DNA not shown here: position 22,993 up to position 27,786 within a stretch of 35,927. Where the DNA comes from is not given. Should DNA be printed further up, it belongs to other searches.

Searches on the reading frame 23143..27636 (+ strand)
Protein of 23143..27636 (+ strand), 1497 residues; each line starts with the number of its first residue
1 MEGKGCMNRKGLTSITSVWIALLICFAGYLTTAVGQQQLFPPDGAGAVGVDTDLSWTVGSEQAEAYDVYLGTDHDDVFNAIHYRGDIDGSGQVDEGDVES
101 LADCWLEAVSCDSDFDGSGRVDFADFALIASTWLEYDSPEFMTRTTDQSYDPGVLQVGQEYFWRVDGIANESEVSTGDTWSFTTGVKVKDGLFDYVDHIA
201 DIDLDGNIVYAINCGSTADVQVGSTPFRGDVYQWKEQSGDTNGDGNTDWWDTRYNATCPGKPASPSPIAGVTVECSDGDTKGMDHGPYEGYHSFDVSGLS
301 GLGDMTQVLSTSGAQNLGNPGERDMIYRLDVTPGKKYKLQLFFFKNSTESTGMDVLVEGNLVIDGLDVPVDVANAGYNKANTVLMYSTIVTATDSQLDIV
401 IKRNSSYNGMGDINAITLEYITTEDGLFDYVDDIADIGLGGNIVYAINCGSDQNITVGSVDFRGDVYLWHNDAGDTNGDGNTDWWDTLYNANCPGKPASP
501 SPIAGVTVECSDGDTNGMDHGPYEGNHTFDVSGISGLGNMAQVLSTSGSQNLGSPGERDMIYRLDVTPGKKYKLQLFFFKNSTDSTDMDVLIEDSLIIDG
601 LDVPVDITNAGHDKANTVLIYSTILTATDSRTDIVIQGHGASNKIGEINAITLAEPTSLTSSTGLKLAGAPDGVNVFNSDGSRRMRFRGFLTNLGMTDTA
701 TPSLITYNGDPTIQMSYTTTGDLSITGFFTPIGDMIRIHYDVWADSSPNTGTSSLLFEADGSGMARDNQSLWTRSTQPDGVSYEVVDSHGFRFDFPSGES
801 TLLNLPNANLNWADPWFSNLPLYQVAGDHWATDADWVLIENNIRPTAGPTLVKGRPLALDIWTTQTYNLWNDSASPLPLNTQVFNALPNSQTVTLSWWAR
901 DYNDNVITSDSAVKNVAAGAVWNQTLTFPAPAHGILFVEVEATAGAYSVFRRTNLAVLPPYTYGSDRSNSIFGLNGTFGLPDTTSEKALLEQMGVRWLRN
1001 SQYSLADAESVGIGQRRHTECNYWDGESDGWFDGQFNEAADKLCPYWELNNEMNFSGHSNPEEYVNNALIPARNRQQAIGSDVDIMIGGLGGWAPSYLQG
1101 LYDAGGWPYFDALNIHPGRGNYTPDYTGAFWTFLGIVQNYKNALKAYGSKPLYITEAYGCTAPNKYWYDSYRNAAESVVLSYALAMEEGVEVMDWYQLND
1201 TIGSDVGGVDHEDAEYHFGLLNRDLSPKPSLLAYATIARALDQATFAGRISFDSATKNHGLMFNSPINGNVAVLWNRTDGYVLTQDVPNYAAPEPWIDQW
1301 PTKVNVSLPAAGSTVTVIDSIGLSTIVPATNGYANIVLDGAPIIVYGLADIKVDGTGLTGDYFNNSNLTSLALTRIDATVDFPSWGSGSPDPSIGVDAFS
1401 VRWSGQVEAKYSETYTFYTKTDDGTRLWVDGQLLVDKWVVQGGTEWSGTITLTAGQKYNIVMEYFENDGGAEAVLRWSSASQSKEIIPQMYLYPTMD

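Call 47: search_protein_families(library=pfam, proteins=[window:23143-27636:+], max_evalue=1)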
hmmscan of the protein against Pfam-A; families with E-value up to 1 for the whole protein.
window:23143-27636:+ (1497 aa): 3 families
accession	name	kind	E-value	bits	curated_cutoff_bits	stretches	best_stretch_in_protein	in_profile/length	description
PF07691.17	PA14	-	1.5e-26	93.4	24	1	1356-1489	3-145/147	PA14 domain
PF00404.24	Dockerin_1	-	0.001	19.6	22.9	1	85-129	2-52/57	Dockerin type I domain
PF10528.15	GLEYA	-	0.011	16.5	26.2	1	1399-1472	1-84/91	GLEYA domain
